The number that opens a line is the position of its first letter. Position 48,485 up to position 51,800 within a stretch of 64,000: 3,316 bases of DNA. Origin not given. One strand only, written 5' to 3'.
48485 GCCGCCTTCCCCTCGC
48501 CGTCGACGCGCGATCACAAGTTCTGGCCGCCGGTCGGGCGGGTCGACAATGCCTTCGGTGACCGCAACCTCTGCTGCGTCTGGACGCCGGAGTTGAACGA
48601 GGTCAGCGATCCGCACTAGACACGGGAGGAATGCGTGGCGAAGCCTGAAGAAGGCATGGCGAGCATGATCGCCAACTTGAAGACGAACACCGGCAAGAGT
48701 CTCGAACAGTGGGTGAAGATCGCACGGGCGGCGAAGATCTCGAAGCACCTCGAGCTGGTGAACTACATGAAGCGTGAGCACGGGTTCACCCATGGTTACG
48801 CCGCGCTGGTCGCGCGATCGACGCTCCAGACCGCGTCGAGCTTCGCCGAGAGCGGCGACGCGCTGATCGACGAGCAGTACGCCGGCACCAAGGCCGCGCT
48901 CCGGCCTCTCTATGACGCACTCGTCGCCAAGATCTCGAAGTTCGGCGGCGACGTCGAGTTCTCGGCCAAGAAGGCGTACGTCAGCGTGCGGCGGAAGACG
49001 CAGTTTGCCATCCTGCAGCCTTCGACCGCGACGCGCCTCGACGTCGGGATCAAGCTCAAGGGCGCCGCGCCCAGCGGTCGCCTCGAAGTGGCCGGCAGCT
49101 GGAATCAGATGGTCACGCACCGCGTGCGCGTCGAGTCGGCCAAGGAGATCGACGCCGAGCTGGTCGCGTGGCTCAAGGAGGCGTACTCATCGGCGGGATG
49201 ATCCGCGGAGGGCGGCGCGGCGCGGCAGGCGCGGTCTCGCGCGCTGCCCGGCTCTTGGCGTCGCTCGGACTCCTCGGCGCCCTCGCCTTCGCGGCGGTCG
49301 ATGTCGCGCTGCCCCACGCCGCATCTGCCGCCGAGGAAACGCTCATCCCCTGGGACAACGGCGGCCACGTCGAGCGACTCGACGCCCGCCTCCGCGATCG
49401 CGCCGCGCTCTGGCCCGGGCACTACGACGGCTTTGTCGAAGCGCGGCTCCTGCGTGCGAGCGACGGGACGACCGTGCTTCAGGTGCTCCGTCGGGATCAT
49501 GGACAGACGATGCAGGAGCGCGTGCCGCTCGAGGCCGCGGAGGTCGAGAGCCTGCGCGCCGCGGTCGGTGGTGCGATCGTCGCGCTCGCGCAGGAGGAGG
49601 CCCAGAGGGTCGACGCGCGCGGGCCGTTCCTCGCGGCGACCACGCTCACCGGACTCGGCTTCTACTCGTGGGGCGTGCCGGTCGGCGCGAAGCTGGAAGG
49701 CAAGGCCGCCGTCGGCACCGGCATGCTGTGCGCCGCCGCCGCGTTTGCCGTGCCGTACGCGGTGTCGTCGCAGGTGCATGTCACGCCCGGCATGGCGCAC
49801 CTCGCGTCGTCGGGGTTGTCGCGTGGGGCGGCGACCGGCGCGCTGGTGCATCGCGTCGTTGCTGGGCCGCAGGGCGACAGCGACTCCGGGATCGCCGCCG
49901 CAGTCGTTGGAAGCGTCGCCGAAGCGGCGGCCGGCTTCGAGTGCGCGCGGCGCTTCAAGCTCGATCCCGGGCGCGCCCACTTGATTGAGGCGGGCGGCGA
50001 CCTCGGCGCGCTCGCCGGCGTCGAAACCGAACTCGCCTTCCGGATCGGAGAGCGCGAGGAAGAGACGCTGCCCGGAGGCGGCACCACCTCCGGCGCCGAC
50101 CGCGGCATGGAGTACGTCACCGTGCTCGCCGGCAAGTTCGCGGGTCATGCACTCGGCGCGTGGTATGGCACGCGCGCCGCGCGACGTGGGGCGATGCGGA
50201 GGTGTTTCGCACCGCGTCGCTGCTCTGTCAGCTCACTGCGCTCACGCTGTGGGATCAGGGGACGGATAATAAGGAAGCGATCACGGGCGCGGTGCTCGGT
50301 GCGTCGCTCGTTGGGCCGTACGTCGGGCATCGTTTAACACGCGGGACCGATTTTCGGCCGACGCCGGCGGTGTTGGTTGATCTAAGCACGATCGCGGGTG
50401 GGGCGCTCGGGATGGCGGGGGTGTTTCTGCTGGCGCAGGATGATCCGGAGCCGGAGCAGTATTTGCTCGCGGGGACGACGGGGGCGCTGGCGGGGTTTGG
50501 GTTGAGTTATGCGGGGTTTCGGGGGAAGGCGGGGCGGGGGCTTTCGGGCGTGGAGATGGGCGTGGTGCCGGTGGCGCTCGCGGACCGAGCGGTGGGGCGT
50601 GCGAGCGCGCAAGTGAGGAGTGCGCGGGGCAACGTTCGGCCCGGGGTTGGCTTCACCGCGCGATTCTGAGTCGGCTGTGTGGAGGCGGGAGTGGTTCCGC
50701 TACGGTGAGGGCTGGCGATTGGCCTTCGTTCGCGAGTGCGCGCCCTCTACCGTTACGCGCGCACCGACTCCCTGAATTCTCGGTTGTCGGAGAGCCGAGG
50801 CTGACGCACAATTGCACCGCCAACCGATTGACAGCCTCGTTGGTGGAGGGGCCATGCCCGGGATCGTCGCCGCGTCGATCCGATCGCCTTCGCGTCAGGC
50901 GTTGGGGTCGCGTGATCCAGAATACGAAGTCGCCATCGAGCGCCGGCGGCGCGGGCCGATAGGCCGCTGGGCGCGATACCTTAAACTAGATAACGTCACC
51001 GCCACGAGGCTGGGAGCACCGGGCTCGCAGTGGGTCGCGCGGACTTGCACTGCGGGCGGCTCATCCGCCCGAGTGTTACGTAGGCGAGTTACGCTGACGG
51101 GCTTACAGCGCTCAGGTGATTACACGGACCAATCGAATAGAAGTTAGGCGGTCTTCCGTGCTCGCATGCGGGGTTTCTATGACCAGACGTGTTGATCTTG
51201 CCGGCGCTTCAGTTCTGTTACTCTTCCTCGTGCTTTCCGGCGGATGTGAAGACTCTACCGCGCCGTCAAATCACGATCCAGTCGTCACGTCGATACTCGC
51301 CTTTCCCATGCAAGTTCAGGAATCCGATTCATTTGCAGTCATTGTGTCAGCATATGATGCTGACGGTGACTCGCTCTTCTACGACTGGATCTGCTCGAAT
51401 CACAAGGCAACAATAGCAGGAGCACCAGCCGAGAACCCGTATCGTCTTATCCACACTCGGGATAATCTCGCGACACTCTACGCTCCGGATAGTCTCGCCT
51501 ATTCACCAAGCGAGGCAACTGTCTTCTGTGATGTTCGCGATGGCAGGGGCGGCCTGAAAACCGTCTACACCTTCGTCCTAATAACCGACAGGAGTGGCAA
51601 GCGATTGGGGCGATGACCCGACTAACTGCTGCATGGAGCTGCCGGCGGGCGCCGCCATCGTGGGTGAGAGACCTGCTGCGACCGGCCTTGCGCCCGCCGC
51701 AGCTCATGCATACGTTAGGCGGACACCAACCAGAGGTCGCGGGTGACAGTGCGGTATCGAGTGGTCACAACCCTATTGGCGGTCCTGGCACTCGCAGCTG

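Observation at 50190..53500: Compositionally distinct block: G-skewed, G/T-ending codons, then a lower-GC lipoprotein gene and a lower-GC esterase gene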

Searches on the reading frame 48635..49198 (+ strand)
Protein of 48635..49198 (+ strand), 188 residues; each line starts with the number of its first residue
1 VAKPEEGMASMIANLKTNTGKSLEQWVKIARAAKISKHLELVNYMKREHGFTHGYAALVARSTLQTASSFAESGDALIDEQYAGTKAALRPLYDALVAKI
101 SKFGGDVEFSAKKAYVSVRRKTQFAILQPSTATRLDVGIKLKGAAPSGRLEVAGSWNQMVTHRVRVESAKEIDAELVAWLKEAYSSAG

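Call 8: search_protein_families(library=pfam, max_evalue=0.01, proteins=[window:48635-49198:+])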
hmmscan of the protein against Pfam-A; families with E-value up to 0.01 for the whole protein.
window:48635-49198:+ (188 aa): 2 families
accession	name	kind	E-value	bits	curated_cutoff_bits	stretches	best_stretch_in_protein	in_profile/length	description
PF18899.5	DUF5655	-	1.9e-25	89.4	24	1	78-185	1-107/109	Domain of unknown function (DUF5655)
PF14117.11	DUF4287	-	6.5e-19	68.2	27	1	8-62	2-57/60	Domain of unknown function (DUF4287)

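Call 9: search_protein_families(library=ncbifam, max_evalue=0.01, proteins=[window:48635-49198:+])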
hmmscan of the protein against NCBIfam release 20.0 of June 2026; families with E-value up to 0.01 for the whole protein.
window:48635-49198:+ (188 aa): 0 families

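Call 11: find_encoding_contigs(protein=window:48635-49198:+, flank=10000, max_places=6)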
Protein window:48635-49198:+ (188 aa): 1 contig read that carries it; 1 place shown.
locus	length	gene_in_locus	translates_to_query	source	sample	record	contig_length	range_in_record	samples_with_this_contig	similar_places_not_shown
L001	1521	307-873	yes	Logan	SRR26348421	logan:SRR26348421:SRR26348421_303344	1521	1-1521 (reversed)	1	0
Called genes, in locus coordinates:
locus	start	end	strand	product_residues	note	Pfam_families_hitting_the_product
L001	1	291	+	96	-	?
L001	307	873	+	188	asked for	PF14117:DUF4287, PF18899:DUF5655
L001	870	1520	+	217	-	?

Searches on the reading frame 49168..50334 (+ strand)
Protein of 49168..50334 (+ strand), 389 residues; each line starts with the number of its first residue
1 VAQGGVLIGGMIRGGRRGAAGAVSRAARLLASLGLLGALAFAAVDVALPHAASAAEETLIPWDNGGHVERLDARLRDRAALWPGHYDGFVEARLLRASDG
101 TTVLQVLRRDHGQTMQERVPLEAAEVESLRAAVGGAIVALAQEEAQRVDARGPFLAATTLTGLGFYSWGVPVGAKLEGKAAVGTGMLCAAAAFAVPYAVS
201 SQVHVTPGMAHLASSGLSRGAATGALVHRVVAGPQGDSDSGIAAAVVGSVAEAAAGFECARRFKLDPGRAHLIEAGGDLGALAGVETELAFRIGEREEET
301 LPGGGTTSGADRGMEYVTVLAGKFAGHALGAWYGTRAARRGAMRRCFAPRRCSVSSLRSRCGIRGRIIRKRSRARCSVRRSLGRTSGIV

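Call 8: search_protein_families(library=pfam, max_evalue=0.01, proteins=[window:49168-50334:+])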
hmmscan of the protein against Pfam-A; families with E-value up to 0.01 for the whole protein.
window:49168-50334:+ (389 aa): 0 families

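Call 9: search_protein_families(library=ncbifam, max_evalue=0.01, proteins=[window:49168-50334:+])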
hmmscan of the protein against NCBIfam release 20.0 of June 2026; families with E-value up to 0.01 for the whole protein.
window:49168-50334:+ (389 aa): 0 families

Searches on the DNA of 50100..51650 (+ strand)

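Call 26: search_rna_families(source=window, start=50100, end=51300, threshold=evalue, max_evalue=10, show_alignments=2)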
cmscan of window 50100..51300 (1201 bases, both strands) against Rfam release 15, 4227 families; matches with E-value up to 10: 4.
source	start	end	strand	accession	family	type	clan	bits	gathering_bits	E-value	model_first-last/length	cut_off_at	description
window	50231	50391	-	RF01875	MIAT_exon5_1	Gene; lncRNA;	-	16.7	100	8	1-146/146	no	Myocardial infarction associated transcript exon 5 conserved region 1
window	50371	50429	+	RF02136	HTT-AS1_3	Gene; lncRNA;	-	15.5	70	3.6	1-60/60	no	HTT antisense RNA 1 conserved region 3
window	50154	50179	+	RF01863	TB10Cs2H2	Gene; snRNA; snoRNA; HACA-box;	-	14.7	50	9.6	20-45/67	no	Trypanosomatid snoRNA TB10Cs2H2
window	51065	51131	+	RF04235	mir-242_2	Gene; miRNA;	-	13.9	56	9.6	1-81/81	no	mir-242_2 microRNA precursor family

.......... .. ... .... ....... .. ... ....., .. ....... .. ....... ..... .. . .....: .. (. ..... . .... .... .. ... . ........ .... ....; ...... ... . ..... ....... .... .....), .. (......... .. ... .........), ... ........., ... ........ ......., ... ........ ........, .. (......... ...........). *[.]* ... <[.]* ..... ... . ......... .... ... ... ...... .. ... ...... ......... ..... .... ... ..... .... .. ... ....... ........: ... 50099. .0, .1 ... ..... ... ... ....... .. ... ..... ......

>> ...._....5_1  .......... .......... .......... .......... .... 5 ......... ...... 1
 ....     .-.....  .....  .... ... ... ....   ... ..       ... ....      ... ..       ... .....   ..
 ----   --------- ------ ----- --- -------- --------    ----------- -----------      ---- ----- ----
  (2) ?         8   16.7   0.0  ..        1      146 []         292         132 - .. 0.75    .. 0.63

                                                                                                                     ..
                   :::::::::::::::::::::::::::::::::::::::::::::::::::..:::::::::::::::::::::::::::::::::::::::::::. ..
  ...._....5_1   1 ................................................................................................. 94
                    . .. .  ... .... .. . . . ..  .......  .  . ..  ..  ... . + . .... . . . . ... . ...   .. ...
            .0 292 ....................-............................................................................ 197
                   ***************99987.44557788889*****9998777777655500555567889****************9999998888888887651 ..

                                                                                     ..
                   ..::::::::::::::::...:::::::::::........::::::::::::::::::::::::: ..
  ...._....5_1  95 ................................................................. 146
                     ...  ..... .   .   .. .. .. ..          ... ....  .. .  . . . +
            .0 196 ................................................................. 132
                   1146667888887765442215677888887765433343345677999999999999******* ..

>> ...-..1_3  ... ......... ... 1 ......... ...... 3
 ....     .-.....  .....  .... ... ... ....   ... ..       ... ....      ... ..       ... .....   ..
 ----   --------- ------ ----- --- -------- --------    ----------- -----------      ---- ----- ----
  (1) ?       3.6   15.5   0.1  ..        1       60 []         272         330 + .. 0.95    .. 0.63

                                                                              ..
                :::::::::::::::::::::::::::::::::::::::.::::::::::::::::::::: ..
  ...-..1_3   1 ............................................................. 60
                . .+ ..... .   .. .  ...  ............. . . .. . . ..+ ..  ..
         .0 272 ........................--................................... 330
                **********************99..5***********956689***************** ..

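Call 60: search_dna_similar(query=window:50670-51650:+, collection=plasmids, mode=distant, max_rows=10)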
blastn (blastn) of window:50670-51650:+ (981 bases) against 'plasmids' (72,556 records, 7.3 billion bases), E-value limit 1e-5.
No match.

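Call 61: search_dna_similar(query=window:50670-51650:+, collection=phages, mode=distant, max_rows=10)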
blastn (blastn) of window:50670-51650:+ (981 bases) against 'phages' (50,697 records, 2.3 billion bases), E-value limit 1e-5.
No match.

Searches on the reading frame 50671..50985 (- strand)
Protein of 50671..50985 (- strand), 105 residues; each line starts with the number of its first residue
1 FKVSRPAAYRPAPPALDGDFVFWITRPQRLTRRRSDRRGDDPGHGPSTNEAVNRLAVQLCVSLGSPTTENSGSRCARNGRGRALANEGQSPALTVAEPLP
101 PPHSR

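Call 72: search_protein_families(library=pfam, max_evalue=1, proteins=[window:50671-50985:-])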
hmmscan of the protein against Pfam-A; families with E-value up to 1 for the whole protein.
seq(105 aa): 0 families

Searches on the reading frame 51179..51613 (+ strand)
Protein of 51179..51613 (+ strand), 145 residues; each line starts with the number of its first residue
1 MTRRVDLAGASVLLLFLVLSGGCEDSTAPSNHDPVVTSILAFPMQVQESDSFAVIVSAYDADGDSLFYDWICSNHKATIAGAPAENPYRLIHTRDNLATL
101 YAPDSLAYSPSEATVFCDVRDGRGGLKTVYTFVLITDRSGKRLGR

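Call 8: search_protein_families(library=pfam, max_evalue=0.01, proteins=[window:51179-51613:+])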
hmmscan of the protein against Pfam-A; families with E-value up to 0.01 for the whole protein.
window:51179-51613:+ (145 aa): 0 families

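Call 9: search_protein_families(library=ncbifam, max_evalue=0.01, proteins=[window:51179-51613:+])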
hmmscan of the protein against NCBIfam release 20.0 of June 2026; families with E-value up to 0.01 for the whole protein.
window:51179-51613:+ (145 aa): 1 family
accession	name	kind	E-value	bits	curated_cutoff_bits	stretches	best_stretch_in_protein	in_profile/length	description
NF038111.1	rhom_dep_M36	equivalog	0.00011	19.8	1700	1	25-82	1178-1235/1315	rhombosortase-dependent M36 family metallopeptidase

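Call 48: find_homologous_proteins(query=window:51179-51613:+, max_evalue=0.001)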
Query window:51179-51613:+ (145 aa): 9 proteins with E <= 0.001 among 54 candidates.
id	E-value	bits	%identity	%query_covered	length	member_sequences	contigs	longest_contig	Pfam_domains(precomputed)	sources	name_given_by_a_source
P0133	1.0e-48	183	66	86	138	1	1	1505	-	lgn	-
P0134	8.9e-47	176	71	81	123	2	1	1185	-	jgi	jgi:hypothetical protein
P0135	1.8e-38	150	57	86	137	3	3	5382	-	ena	-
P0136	6.5e-33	132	47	97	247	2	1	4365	-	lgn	-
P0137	9.1e-33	131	48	94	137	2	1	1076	-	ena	-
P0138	8.5e-32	128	48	81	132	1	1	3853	-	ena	-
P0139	9.3e-31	125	51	90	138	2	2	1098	-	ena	-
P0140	1.2e-29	121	49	92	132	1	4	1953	-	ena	-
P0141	1.6e-29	121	48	84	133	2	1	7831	-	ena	-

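Call 49: find_encoding_contigs(protein=P0135, flank=6000, max_places=3)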
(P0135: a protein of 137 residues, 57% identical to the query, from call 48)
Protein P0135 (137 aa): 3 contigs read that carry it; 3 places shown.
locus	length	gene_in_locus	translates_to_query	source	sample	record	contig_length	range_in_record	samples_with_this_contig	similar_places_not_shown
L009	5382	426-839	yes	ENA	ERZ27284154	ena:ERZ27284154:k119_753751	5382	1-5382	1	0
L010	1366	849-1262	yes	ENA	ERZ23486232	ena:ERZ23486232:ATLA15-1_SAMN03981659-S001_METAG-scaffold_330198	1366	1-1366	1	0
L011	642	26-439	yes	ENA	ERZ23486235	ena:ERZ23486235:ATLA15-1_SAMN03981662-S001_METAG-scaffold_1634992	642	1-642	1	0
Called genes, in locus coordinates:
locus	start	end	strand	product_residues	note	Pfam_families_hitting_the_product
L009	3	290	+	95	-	?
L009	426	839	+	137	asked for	-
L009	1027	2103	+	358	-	PF13620:CarboxypepD_reg (faint), PF13715:CarbopepD_reg_2 (faint), PF02018:CBM_4_9 (weak)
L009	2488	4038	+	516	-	PF18962:Por_Secre_tail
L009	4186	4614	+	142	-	PF14106:DUF4279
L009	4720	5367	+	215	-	-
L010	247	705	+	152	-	PF19671:DUF6174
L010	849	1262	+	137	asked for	-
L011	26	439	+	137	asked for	-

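Call 50: find_encoding_contigs(protein=P0133, flank=6000, max_places=2)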
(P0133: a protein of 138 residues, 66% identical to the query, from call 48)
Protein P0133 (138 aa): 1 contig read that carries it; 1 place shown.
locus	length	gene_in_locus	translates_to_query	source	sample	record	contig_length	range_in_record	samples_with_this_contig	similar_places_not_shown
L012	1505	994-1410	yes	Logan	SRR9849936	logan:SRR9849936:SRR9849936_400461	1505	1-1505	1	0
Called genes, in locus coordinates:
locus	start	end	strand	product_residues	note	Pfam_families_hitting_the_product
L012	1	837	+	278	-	?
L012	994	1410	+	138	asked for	-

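Call 51: find_encoding_contigs(protein=P0141, flank=8000, max_places=2)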
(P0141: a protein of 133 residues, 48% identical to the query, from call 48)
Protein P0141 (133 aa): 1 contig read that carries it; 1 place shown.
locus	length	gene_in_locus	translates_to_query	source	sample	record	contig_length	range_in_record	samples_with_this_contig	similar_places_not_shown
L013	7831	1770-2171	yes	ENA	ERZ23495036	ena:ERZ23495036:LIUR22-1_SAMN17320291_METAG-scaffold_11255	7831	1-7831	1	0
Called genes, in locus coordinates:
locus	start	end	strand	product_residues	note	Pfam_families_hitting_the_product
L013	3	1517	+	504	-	?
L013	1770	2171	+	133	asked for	-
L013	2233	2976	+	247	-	PF01012:ETF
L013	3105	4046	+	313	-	PF01012:ETF, PF00766:ETF_alpha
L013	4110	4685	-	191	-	PF01871:AMMECR1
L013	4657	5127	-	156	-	PF05099:TerB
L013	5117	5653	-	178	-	PF01928:CYTH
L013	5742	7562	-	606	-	PF00884:Sulfatase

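Call 106: find_encoding_contigs(protein=P0134, flank=3000, max_places=2)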
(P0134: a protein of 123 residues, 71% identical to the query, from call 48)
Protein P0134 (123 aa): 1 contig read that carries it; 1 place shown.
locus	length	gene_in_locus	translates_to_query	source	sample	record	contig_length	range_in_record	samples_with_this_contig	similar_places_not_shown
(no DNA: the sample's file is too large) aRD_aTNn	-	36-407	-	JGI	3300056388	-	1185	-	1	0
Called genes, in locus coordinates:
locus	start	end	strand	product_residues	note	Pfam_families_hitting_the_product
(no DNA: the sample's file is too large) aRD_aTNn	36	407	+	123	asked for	-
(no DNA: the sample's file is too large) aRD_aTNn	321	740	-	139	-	-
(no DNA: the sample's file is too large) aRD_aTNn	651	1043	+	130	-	PF03061:4HBT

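Call 109: search_protein_families(library=padloc, max_evalue=0.01, proteins=[window:51179-51613:+])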
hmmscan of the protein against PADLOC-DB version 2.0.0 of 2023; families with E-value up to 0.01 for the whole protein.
window:51179-51613:+ (145 aa): 0 families

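Call 114: predict_structure(alignment_id=A4)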
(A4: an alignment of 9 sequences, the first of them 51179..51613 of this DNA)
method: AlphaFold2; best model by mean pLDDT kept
length: 145 residues; sequences in the alignment: 9
mean_pLDDT: 70.6   pTM: 0.58
mean pLDDT of the five models: 70.6, 61.8, 58.5, 41.4, 40.9
residues with pLDDT >= 90: 0; 70-90: 91; 50-70: 32; < 50: 22
segments of 3 or more residues with pLDDT < 50: 24-28, 77-93
pLDDT, mean of each block of 10 residues (from residue 1): 64 73 51 80 86 83 72 55 42 59 72 83 81 85 71
secondary structure, 60 per line:
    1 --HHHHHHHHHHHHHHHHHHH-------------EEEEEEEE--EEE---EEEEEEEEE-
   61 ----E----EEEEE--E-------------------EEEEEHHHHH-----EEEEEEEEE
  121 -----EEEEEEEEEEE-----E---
elements in order: H3-21 E35-42 E45-47 E51-59 E70-74 E97-101 H102-106 E112-120 E126-136

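Call 116: fold_search(model_id=the predicted structure, library=pdb)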
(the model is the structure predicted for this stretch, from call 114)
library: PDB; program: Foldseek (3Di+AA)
matches with E <= 10: 1225; with E <= 0.001: 0
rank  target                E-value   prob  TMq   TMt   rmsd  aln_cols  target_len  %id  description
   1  5szo_A                1.4e-03  0.98  0.33  0.15   6.3       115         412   14  Protocadherin Gamma B7 extracellular cadherin domains 1-4 P41212 crystal form (released 2016-10-19)
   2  8s83_A                2.4e-03  1.00  0.37  0.45   7.5       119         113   13  Domains 3 and 6 of Sap S-layer protein from Bacillus anthracis (released 2024-11-20)
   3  6s5w_A                3.5e-03  1.00  0.41  0.52   5.5       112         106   13  Structure of Rib domain 'Rib Long' from Lactobacillus acidophilus (released 2019-12-11)
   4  5kwy_C                3.5e-03  1.00  0.40  0.43   7.6       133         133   16  Structure of human NPC1 middle lumenal domain bound to NPC2 (released 2016-08-24)
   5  5kwy_D                4.0e-03  1.00  0.42  0.46   7.5       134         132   15  Structure of human NPC1 middle lumenal domain bound to NPC2 (released 2016-08-24)
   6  8s80_A                4.2e-03  0.98  0.34  0.25   7.0       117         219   12  Domains 4 and 5 of Sap S-layer protein from Bacillus anthracis (released 2024-11-20)
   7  2mog_MODEL_1_A        4.5e-03  0.99  0.35  0.49   5.8       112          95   12  Solution structure of the terminal Ig-like domain from Leptospira interrogans LigB (released 2014-08-13)
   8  6vfq_A                5.3e-03  0.98  0.37  0.16   5.4       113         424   16  Crystal structure of monomeric human protocadherin 10 EC1-EC4 (released 2020-03-11)
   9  9g93_A                5.6e-03  0.98  0.34  0.11   6.6       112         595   12  CryoET structure of the in vitro grown Bacillus anthracis Sap S-layer (released 2024-12-18)
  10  9hcj_10               6.3e-03  1.00  0.41  0.04   4.6       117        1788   14  D. discoideum nuclear pore complex (released 2024-12-25)
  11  9lql_B                6.3e-03  0.99  0.38  0.10   9.0       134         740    7  Structure of STG-hydrolyzing beta-glucosidase 1 (PSTG1) complexed with heptyl 1-thio-beta-D-glucopyranoside (released 2026-02-04)
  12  5szl_C                6.7e-03  0.90  0.31  0.14   6.2       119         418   20  Protocadherin gamma A1 extracellular cadherin domains 1-4 (released 2016-10-19)
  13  6s5w_B                7.5e-03  0.98  0.36  0.45   6.2       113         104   17  Structure of Rib domain 'Rib Long' from Lactobacillus acidophilus (released 2019-12-11)
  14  8s80_B                7.5e-03  0.98  0.35  0.27   6.4       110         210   14  Domains 4 and 5 of Sap S-layer protein from Bacillus anthracis (released 2024-11-20)
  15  9p25                  8.4e-03  1.00  0.46  0.18   7.6       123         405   15  Crystal structure of GH158(Pro) at 0.89 angstrom resolution (released 2026-03-11)
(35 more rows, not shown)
